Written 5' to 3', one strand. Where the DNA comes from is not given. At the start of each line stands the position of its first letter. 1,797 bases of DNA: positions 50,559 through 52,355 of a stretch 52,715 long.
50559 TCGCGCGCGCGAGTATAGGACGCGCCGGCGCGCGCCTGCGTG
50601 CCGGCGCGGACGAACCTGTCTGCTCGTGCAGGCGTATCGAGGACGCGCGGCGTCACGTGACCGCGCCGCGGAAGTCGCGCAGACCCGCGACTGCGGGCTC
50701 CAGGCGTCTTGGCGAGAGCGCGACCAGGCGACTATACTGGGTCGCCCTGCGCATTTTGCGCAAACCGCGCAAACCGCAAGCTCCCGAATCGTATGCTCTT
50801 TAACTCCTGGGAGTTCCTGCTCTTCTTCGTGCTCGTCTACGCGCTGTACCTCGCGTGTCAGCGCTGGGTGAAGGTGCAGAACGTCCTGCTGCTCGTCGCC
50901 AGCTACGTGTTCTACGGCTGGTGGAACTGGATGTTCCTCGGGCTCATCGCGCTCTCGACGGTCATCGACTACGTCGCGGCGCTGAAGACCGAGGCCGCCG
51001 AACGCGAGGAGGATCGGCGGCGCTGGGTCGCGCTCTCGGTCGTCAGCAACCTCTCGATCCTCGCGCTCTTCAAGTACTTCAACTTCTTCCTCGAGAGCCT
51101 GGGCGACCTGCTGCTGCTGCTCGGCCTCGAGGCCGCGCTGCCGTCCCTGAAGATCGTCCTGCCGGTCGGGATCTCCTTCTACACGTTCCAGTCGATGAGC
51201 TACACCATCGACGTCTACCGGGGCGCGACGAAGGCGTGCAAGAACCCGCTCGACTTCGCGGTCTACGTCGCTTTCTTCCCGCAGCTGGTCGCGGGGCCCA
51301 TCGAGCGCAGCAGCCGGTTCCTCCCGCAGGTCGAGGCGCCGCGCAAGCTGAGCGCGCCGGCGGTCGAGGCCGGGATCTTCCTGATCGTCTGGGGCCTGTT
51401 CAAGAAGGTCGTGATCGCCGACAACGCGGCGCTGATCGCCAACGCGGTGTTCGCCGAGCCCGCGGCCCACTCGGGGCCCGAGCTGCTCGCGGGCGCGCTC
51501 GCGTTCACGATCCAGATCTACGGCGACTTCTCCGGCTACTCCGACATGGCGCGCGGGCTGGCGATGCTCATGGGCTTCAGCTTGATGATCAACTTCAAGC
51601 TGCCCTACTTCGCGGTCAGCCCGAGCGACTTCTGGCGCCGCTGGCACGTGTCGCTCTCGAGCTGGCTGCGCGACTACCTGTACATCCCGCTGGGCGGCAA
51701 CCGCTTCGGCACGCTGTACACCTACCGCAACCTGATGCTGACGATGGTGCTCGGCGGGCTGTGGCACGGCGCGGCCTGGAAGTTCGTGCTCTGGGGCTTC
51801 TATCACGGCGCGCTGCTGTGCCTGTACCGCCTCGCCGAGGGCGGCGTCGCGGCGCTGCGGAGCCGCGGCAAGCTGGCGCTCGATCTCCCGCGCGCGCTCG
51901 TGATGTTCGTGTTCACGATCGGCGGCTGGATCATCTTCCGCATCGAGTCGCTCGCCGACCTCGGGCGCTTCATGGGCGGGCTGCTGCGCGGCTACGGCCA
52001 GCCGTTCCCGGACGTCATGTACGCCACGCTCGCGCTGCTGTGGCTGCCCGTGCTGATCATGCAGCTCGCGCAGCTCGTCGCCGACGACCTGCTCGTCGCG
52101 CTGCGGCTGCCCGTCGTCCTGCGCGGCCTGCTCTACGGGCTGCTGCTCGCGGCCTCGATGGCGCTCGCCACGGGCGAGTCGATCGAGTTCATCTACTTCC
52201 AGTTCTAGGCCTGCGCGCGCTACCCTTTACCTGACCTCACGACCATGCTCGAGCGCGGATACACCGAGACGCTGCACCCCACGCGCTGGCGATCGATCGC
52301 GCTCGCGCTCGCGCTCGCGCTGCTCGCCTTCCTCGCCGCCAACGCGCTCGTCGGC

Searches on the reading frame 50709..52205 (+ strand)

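Call 68: search_protein_families(library=pfam, proteins=[window:50709-52205:+], max_evalue=0.0001)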
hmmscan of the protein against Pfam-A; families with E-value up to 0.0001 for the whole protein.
window:50709-52205:+ (499 aa): 1 family
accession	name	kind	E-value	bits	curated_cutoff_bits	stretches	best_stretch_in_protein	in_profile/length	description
PF03062.24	MBOAT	-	8.9e-28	98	27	1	117-377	62-298/337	MBOAT, membrane-bound O-acyltransferase family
